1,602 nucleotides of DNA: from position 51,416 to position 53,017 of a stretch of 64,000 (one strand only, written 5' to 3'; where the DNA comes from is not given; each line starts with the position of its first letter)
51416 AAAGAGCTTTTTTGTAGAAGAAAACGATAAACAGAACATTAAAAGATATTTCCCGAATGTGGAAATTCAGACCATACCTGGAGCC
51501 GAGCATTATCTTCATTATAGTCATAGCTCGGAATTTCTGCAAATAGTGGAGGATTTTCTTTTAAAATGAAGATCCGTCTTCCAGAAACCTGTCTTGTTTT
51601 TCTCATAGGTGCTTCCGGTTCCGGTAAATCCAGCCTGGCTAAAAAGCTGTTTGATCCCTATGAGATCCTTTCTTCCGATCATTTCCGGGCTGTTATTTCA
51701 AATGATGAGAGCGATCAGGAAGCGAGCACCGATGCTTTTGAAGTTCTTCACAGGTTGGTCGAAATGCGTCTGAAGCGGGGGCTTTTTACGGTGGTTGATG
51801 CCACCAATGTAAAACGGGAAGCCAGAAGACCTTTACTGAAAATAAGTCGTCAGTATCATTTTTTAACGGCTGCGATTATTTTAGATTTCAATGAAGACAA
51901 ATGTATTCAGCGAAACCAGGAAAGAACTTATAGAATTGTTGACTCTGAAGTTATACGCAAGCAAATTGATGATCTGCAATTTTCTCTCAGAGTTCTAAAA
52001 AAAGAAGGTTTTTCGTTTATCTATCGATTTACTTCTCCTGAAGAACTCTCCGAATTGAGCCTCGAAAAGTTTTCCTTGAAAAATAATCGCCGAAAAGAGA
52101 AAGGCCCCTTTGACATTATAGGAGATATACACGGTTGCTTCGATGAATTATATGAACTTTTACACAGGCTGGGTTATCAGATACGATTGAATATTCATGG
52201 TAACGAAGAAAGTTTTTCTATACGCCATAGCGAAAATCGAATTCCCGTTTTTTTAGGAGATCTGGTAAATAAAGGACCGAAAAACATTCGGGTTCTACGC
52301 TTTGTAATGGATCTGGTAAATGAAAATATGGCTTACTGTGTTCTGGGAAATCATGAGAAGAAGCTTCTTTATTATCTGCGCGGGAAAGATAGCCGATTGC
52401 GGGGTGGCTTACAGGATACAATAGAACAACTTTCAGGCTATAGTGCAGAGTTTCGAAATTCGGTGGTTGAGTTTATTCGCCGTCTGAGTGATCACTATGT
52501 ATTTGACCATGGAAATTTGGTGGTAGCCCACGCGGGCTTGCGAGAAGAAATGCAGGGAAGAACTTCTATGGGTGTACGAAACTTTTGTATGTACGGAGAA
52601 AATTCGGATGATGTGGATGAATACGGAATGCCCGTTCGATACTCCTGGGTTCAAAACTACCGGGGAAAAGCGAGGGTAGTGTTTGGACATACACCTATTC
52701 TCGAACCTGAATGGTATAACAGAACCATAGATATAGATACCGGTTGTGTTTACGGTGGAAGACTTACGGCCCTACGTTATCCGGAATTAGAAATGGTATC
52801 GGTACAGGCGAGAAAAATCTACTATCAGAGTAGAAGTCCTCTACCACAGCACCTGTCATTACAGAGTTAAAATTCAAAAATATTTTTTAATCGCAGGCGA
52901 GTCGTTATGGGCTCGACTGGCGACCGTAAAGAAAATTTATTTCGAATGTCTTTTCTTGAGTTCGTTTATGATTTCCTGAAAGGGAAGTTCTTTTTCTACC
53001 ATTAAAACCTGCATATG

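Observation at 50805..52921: Alpha/beta hydrolase overlapping a kinase-phosphatase (Pnkp-like) gene that lacks a ligase or Hen1 partner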

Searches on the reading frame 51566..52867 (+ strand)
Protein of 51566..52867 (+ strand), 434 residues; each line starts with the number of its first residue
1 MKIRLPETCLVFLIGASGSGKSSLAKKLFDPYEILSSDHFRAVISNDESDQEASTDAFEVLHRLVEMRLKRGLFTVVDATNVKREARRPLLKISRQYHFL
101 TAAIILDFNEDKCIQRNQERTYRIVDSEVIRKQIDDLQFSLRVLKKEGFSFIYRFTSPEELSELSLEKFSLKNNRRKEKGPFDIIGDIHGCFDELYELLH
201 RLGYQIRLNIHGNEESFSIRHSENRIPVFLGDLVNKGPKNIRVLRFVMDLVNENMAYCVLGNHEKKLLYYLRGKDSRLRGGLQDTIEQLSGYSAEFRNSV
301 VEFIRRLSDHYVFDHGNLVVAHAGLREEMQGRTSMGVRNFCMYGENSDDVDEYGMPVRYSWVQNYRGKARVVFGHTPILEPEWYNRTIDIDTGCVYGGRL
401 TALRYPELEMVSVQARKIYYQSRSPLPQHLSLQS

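Call 3: search_protein_families(library=pfam, proteins=[window:51566-52867:+], max_evalue=0.1)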
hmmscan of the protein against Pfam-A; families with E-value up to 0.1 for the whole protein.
window:51566-52867:+ (434 aa): 14 families
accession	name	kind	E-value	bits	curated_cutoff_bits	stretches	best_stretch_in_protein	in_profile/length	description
PF13671.12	AAA_33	-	3.1e-28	99.3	27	1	10-142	1-141/143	AAA domain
PF00149.33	Metallophos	-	9.7e-16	59.2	21.5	1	181-379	2-159/191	Calcineurin-like phosphoesterase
PF08433.16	KTI12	-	1.9e-07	31.3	22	1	10-129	3-129/271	Chromatin associated protein KTI12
PF13238.12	AAA_18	-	0.00022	22.1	29.4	1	11-124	1-115/128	AAA domain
PF13191.12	AAA_16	-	0.00031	21.7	32.6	1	6-32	22-48/167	AAA ATPase domain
PF13401.12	AAA_22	-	0.0027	18.4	27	1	11-107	8-91/130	AAA domain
PF13304.12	AAA_21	-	0.008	16.7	27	0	10-24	1-15/304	AAA domain, putative AbiEii toxin, Type IV TA system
PF13521.12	AAA_28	-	0.012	16.3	27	1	11-68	2-64/164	AAA domain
PF00005.33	ABC_tran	-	0.018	16.1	25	1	4-30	7-33/137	ABC transporter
PF06414.18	Zeta_toxin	-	0.027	14.3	22.3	1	10-64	18-79/199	Zeta toxin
PF01591.24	6PF2K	-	0.028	14.2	27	0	44-117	68-142/223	6-phosphofructo-2-kinase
PF06745.19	ATPase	-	0.035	13.9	26.6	1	4-141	15-151/231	KaiC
PF20703.3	nSTAND1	-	0.044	13.9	27.1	1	7-25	32-50/379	Novel STAND NTPase 1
PF07931.18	CPT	-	0.051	13.8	22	1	10-54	3-51/172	Chloramphenicol phosphotransferase-like protein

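Call 4: search_protein_families(library=ncbifam, proteins=[window:51566-52867:+], max_evalue=0.1)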
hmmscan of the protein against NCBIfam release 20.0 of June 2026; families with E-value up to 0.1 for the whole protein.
window:51566-52867:+ (434 aa): 21 families
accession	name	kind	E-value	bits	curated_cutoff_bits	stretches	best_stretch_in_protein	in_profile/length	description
TIGR04075.1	bacter_Pnkp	equivalog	1.2e-180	602.7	750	1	1-428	1-426/851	polynucleotide kinase-phosphatase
NF010148.0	PRK13625.1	equivalog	7.8e-65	218.8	340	1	182-422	3-239/245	bis(5'-nucleosyl)-tetraphosphatase PrpE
NF001204.0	PRK00166.1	equivalog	3.4e-26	92.1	176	2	184-328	5-126/276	symmetrical bis(5'-nucleosyl)-tetraphosphatase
TIGR00668.1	apaH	equivalog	3.7e-16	59.4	222.85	2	184-329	5-127/279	bis(5'-nucleosyl)-tetraphosphatase (symmetrical) ApaH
NF008516.0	PRK11439.1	equivalog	6.9e-10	39.3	326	2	184-278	21-95/218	protein-serine/threonine phosphatase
TIGR03574.1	selen_PSTK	equivalog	1.5e-08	34.4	290.5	1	10-134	1-129/249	L-seryl-tRNA(Sec) kinase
NF007425.0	PRK09968.1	equivalog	2.8e-05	23.9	332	1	184-273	19-88/218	protein-serine/threonine phosphatase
NF004041.0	PRK05541.1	subfamily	0.00018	21.6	127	1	7-130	6-132/176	adenylyl-sulfate kinase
NF005252.0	PRK06762.1-3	equivalog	0.00049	19.9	258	1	6-119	9-124/189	hypothetical protein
TIGR02324.1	CP_lyasePhnL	equivalog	0.0034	16.9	256.3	1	8-37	34-63/224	phosphonate C-P lyase system protein PhnL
TIGR03575.1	selen_PSTK_euk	equivalog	0.0045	16.3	382.35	1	56-130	111-184/340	L-seryl-tRNA(Sec) kinase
NF005576.0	PRK07261.1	equivalog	0.0047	16.7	224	1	12-54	4-48/171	DNA topology modulation protein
NF052589.1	ArlH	equivalog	0.0083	15.9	215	0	5-28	17-40/229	archaellum protein ArlH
TIGR02673.1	FtsE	equivalog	0.013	15.2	264.85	1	2-29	22-49/214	cell division ATP-binding protein FtsE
NF005253.0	PRK06762.1-4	equivalog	0.023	14.9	159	1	8-121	2-117/166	hypothetical protein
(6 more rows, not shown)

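Call 6: find_homologous_proteins(query=window:51566-52867:+, max_evalue=1e-10)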
Query window:51566-52867:+ (434 aa): 4746 proteins with E <= 1e-10 among 8000 candidates; the best 120 are listed.
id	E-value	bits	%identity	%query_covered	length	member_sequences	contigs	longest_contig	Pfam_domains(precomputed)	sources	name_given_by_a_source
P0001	1.5e-181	622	100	62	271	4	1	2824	PF00149.34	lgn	-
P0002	9.9e-145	501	52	100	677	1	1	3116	PF00149.34,PF13671.13,PF08433.17,PF16542.11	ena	-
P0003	8.8e-144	498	53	98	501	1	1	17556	PF00149.34,PF13671.13,PF08433.17,PF16542.11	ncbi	-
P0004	2.4e-143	496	52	98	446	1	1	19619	PF00149.34,PF13671.13,PF08433.17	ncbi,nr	ncbi:MAG: AAA family ATPase, partial [Candidatus Kapabacteria bacterium]|nr:AAA family ATPase [Candi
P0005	2.8e-143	496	52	100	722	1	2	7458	PF00149.34,PF13671.13,PF08433.17,PF16542.11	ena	-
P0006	5.3e-143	495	53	99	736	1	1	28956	PF00149.34,PF13671.13,PF16542.11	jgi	jgi:protein phosphatase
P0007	6.8e-143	495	54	98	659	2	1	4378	PF00149.34,PF13671.13,PF16542.11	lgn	-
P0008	2.4e-142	493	52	98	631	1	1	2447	PF00149.34,PF13671.13,PF08433.17,PF16542.11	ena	-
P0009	2.6e-142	493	54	98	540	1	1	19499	PF00149.34,PF13671.13,PF08433.17,PF16542.11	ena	-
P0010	2.8e-142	493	52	98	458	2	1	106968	PF00149.34,PF13671.13,PF08433.17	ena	-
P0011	3.2e-142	492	53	98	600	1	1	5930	PF00149.34,PF13671.13,PF08433.17,PF16542.11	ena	-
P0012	3.7e-142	492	53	97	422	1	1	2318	PF00149.34,PF13671.13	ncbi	ncbi:MAG TPA: polynucleotide kinase-phosphatase, partial [Pyrinomonadaceae bacterium]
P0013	4.5e-142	492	53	99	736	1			PF00149.34,PF13671.13,PF16542.11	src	-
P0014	6.6e-142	491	52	97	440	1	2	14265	PF00149.34,PF13671.13,PF13238.13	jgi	jgi:protein phosphatase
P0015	7.3e-142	491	52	100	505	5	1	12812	PF00149.34,PF13671.13,PF08433.17,PF16542.11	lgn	-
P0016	7.4e-142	491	52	98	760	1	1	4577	PF00149.34,PF13671.13,PF08433.17,PF16542.11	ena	-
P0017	1.0e-141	491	52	98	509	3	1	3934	PF00149.34,PF13671.13,PF08433.17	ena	-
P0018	1.0e-141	491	54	98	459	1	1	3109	PF00149.34,PF13671.13,PF08433.17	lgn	-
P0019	1.1e-141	491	52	98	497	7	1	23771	PF00149.34,PF13671.13,PF16542.11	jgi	jgi:protein phosphatase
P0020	1.1e-141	491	53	98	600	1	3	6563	PF00149.34,PF13671.13,PF08433.17,PF16542.11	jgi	jgi:protein phosphatase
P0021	1.2e-141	491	52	98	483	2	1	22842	PF00149.34,PF13671.13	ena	-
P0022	1.5e-141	490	52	98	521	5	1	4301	PF00149.34,PF13671.13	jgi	jgi:protein phosphatase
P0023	1.5e-141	490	52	100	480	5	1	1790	PF00149.34,PF13671.13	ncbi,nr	ncbi:MAG TPA: polynucleotide kinase-phosphatase, partial [Blastocatellia bacterium]|nr:polynucleotid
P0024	1.8e-141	490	52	100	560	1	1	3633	PF00149.34,PF13671.13,PF08433.17,PF16542.11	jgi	jgi:protein phosphatase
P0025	2.1e-141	490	52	98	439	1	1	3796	PF00149.34,PF13671.13,PF08433.17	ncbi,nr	ncbi:MAG: polynucleotide kinase-phosphatase, partial [Candidatus Omnitrophica bacterium]|nr:polynucl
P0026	2.8e-141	489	54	98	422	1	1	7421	PF00149.34,PF13671.13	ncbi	-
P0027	3.2e-141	489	52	98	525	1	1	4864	PF00149.34,PF13671.13,PF08433.17,PF16542.11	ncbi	-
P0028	4.7e-141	489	52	98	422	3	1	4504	PF00149.34,PF13671.13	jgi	-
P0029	4.8e-141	489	51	98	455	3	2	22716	PF00149.34,PF13671.13,PF08433.17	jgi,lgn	jgi:protein phosphatase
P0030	6.0e-141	488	53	98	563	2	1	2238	PF00149.34,PF13671.13,PF08433.17,PF16542.11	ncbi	ncbi:MAG: polynucleotide kinase-phosphatase, partial [Lewinella sp.]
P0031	6.4e-141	488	53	98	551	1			PF00149.34,PF13671.13,PF16542.11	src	-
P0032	9.3e-141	488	52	100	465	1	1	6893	PF00149.34,PF13671.13,PF08433.17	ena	-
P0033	1.1e-140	487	53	97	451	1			PF00149.34,PF13671.13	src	-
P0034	1.2e-140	487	54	98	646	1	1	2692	PF00149.34,PF13671.13,PF08433.17,PF16542.11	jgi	jgi:polynucleotide kinase-phosphatase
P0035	1.2e-140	487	54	99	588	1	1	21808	PF00149.34,PF13671.13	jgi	-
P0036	1.3e-140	487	51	100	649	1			PF00149.34,PF13671.13,PF16542.11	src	-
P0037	1.4e-140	487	51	100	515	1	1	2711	PF00149.34,PF13671.13,PF16542.11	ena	-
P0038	1.7e-140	487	52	98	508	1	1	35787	PF00149.34,PF13671.13,PF08433.17,PF16542.11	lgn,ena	-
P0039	2.0e-140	487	51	98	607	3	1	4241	PF00149.34,PF13671.13,PF16542.11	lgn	-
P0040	2.5e-140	486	52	100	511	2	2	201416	PF00149.34,PF13671.13,PF08433.17,PF16542.11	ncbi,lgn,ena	-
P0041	3.0e-140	486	53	100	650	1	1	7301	PF00149.34,PF13671.13,PF16542.11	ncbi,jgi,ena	jgi:protein phosphatase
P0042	3.0e-140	486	51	98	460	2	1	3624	PF00149.34,PF13671.13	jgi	jgi:protein phosphatase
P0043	3.2e-140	486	53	99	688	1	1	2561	PF00149.34,PF13671.13,PF16542.11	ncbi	ncbi:MAG TPA: polynucleotide kinase-phosphatase, partial [Pyrinomonadaceae bacterium]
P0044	3.2e-140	486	51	98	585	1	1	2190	PF00149.34,PF13671.13,PF16542.11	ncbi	ncbi:MAG: polynucleotide kinase-phosphatase, partial [Cyclobacteriaceae bacterium]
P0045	3.7e-140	486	52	100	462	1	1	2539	PF00149.34,PF13671.13,PF08433.17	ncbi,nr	ncbi:MAG: polynucleotide kinase-phosphatase, partial [Deltaproteobacteria bacterium]|nr:polynucleoti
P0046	5.2e-140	485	51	99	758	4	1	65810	PF00149.34,PF13671.13,PF16542.11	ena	-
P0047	6.3e-140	485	52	98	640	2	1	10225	PF00149.34,PF13671.13,PF16542.11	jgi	jgi:polynucleotide kinase-phosphatase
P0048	6.8e-140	485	52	98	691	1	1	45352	PF00149.34,PF13671.13,PF08433.17,PF16542.11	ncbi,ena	-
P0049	8.1e-140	485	51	98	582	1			PF00149.34,PF13671.13,PF16542.11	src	-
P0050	9.2e-140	484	51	98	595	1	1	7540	PF00149.34,PF13671.13,PF16542.11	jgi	-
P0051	1.0e-139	484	52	98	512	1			PF00149.34,PF13671.13,PF16542.11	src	-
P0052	1.2e-139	484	51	98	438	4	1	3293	PF00149.34,PF13671.13,PF08433.17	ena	-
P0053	1.2e-139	484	53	98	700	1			PF00149.34,PF13671.13,PF16542.11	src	-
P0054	1.5e-139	484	52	98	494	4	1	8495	PF00149.34,PF13671.13,PF08433.17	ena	-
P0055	1.5e-139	484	52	99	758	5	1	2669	PF00149.34,PF13671.13,PF16542.11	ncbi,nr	ncbi:MAG TPA: polynucleotide kinase-phosphatase, partial [Gammaproteobacteria bacterium]|nr:polynucl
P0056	1.8e-139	483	51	98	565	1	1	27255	PF00149.34,PF13671.13,PF08433.17,PF16542.11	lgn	-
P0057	2.3e-139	483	51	99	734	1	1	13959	PF00149.34,PF13671.13,PF16542.11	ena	-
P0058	2.4e-139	483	53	99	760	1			PF00149.34,PF13671.13,PF16542.11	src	-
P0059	2.5e-139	483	51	99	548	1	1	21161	PF00149.34,PF13671.13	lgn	-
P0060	3.0e-139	483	52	98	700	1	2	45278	PF00149.34,PF13671.13,PF08433.17,PF16542.11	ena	-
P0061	4.1e-139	482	52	98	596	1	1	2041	PF00149.34,PF13671.13,PF08433.17,PF16542.11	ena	-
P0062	4.2e-139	482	51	98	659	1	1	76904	PF00149.34,PF13671.13,PF16542.11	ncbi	ncbi:MAG: polynucleotide kinase-phosphatase [Acidobacteriaceae bacterium]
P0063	4.4e-139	482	52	98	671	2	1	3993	PF00149.34,PF13671.13,PF16542.11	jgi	jgi:polynucleotide kinase-phosphatase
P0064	4.5e-139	482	52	98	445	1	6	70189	PF00149.34,PF13671.13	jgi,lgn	-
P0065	4.6e-139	482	51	100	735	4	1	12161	PF00149.34,PF13671.13,PF08433.17,PF16542.11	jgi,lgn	jgi:protein phosphatase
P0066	5.1e-139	482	51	99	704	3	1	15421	PF00149.34,PF13671.13,PF16542.11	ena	-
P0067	5.1e-139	482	53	98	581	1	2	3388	PF00149.34,PF13671.13,PF16542.11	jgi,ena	-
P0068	5.4e-139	482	52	98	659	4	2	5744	PF00149.34,PF13671.13,PF08433.17,PF16542.11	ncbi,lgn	-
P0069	5.9e-139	482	50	99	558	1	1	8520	PF00149.34,PF13671.13,PF16542.11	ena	-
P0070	6.2e-139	482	52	98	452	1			PF00149.34,PF13671.13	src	-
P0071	6.6e-139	482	52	98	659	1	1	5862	PF00149.34,PF13671.13,PF16542.11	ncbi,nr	ncbi:MAG TPA: polynucleotide kinase-phosphatase, partial [Pyrinomonadaceae bacterium]|nr:polynucleot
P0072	7.2e-139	481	51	98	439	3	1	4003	PF00149.34,PF13671.13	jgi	jgi:protein phosphatase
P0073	9.5e-139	481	52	100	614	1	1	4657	PF00149.34,PF13671.13,PF16542.11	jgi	jgi:protein phosphatase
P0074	9.7e-139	481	53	96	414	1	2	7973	PF00149.34,PF13671.13,PF08433.17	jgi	-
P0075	1.1e-138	481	52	98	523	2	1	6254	PF00149.34,PF13671.13,PF16542.11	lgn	-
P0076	1.1e-138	481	53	98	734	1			PF00149.34,PF13671.13,PF08433.17,PF16542.11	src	-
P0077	1.2e-138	481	49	99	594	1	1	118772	PF00149.34,PF13671.13,PF16542.11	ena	-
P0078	1.3e-138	481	52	98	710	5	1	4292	PF00149.34,PF13671.13,PF16542.11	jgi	jgi:protein phosphatase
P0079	1.3e-138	481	53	98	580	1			PF00149.34,PF13671.13,PF16542.11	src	-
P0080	1.4e-138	480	49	99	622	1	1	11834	PF00149.34,PF13671.13,PF16542.11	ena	-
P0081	1.5e-138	480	52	98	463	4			PF00149.34,PF13671.13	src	-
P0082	1.8e-138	480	50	100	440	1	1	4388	PF00149.34,PF13671.13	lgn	-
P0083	2.3e-138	480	51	98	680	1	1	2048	PF00149.34,PF13671.13,PF08433.17,PF16542.11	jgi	jgi:protein phosphatase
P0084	2.5e-138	480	51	100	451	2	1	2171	PF00149.34,PF13671.13,PF08433.17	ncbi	ncbi:MAG: AAA family ATPase, partial [Bacteroidota bacterium]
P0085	3.8e-138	479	52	99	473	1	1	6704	PF00149.34,PF13671.13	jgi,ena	-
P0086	4.2e-138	479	51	98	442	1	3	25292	PF00149.34,PF13671.13,PF08433.17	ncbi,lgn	-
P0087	4.6e-138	479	53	97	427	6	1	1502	PF00149.34,PF13671.13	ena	-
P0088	4.6e-138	479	53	98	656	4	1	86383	PF00149.34,PF13671.13,PF16542.11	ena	-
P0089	5.0e-138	479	50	99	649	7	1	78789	PF00149.34,PF13671.13,PF16542.11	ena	-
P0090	5.6e-138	478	52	95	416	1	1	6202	PF00149.34,PF13671.13,PF08433.17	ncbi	ncbi:MAG: AAA family ATPase, partial [Desulfobacteraceae bacterium]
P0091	6.2e-138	478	52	98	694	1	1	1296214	PF00149.34,PF13671.13,PF08433.17,PF16542.11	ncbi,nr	ncbi:MAG: polynucleotide kinase-phosphatase [Herpetosiphonaceae bacterium]|nr:MAG: polynucleotide ki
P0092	6.7e-138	478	51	98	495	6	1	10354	PF00149.34,PF13671.13,PF08433.17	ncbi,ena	-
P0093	7.3e-138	478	51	100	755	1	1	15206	PF00149.34,PF13671.13,PF16542.11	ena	-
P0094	8.1e-138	478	52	99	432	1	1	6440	PF06745.20,PF00149.34,PF13671.13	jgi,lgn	-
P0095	1.1e-137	478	51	98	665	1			PF00149.34,PF13671.13,PF16542.11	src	-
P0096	1.2e-137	477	52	98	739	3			PF00149.34,PF13671.13,PF08433.17,PF16542.11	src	-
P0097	1.6e-137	477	52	100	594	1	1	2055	PF00149.34,PF13671.13,PF16542.11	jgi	-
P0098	1.6e-137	477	51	98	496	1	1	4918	PF00149.34,PF13671.13,PF08433.17,PF16542.11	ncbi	ncbi:MAG: polynucleotide kinase-phosphatase, partial [Ktedonobacteraceae bacterium]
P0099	1.7e-137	477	51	98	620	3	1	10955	PF00149.34,PF13671.13,PF08433.17,PF13238.13,PF16542.11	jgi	jgi:protein phosphatase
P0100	1.7e-137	477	52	100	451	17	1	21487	PF00149.34,PF13671.13,PF08433.17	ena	-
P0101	1.7e-137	477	51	98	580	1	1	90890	PF06745.20,PF00149.34,PF13671.13,PF08433.17,PF16542.11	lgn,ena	-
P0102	1.8e-137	477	52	98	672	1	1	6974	PF00149.34,PF13671.13,PF16542.11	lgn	-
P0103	1.8e-137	477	52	98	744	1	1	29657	PF00149.34,PF13671.13,PF16542.11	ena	-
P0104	1.8e-137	477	51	98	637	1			PF00149.34,PF13671.13,PF16542.11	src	-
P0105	2.0e-137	477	51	98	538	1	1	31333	PF00149.34,PF13671.13,PF16542.11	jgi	jgi:protein phosphatase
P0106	2.4e-137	476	53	98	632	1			PF00149.34,PF13671.13,PF16542.11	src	-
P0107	2.5e-137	476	50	99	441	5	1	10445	PF00149.34,PF13671.13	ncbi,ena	-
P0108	2.7e-137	476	51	98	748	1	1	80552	PF00149.34,PF13671.13,PF08433.17,PF16542.11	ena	-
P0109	2.8e-137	476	50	98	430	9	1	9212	PF00149.34,PF13671.13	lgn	-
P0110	3.2e-137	476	51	100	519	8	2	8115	PF00149.34,PF13671.13,PF08433.17,PF16542.11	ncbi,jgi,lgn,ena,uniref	ncbi:polynucleotide kinase-phosphatase [Runella sp.]|uniref:polynucleotide kinase-phosphatase n=1 Ta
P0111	3.6e-137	476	51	98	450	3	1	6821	PF00149.34,PF13671.13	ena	-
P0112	5.0e-137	475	52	98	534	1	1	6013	PF00149.34,PF13671.13,PF16542.11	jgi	jgi:protein phosphatase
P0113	5.2e-137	475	52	98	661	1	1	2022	PF00149.34,PF13671.13,PF16542.11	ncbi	ncbi:MAG TPA: polynucleotide kinase-phosphatase, partial [Pyrinomonadaceae bacterium]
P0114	6.6e-137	475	51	98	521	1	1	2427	PF00149.34,PF13671.13,PF16542.11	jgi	jgi:protein phosphatase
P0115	6.7e-137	475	53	96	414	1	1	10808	PF00149.34,PF13671.13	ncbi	ncbi:MAG TPA: AAA family ATPase, partial [Herpetosiphonaceae bacterium]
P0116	7.0e-137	475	52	98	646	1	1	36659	PF00149.34,PF13671.13,PF16542.11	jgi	jgi:protein phosphatase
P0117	7.5e-137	475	52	98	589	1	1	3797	PF00149.34,PF13671.13,PF08433.17,PF16542.11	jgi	jgi:protein phosphatase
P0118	7.7e-137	475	50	99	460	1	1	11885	PF00149.34,PF13671.13,PF08433.17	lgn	-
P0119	8.5e-137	475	52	98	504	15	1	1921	PF00149.34,PF13671.13,PF16542.11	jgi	jgi:protein phosphatase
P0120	9.4e-137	474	52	98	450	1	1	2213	PF00149.34,PF13671.13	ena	-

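Call 9: list_cluster_members(proteins=[window:51566-52867:+, window:50805-51566:+, window:57785-60331:-, window:49376-50170:+])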
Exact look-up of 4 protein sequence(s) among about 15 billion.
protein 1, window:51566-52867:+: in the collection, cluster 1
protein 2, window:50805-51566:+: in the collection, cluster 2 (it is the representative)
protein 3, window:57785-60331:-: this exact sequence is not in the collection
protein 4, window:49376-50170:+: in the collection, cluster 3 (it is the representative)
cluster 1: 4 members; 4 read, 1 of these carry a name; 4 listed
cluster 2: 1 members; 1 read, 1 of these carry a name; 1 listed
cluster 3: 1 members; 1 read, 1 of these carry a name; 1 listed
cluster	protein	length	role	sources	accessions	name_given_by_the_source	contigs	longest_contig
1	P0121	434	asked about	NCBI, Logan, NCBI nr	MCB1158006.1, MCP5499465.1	MAG: AAA family ATPase [Leptospiraceae bacterium] | AAA family ATPase [Leptospiraceae bacterium]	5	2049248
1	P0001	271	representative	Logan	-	-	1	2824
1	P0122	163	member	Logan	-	-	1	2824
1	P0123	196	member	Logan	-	-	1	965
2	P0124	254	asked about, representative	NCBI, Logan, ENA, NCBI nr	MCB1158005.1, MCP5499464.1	MAG: alpha/beta fold hydrolase [Leptospiraceae bacterium] | alpha/beta fold hydrolase [Leptospiraceae bacterium]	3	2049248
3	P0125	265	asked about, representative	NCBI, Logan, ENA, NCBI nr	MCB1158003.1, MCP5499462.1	MAG: inositol monophosphatase [Leptospiraceae bacterium] | inositol monophosphatase [Leptospiraceae bacterium]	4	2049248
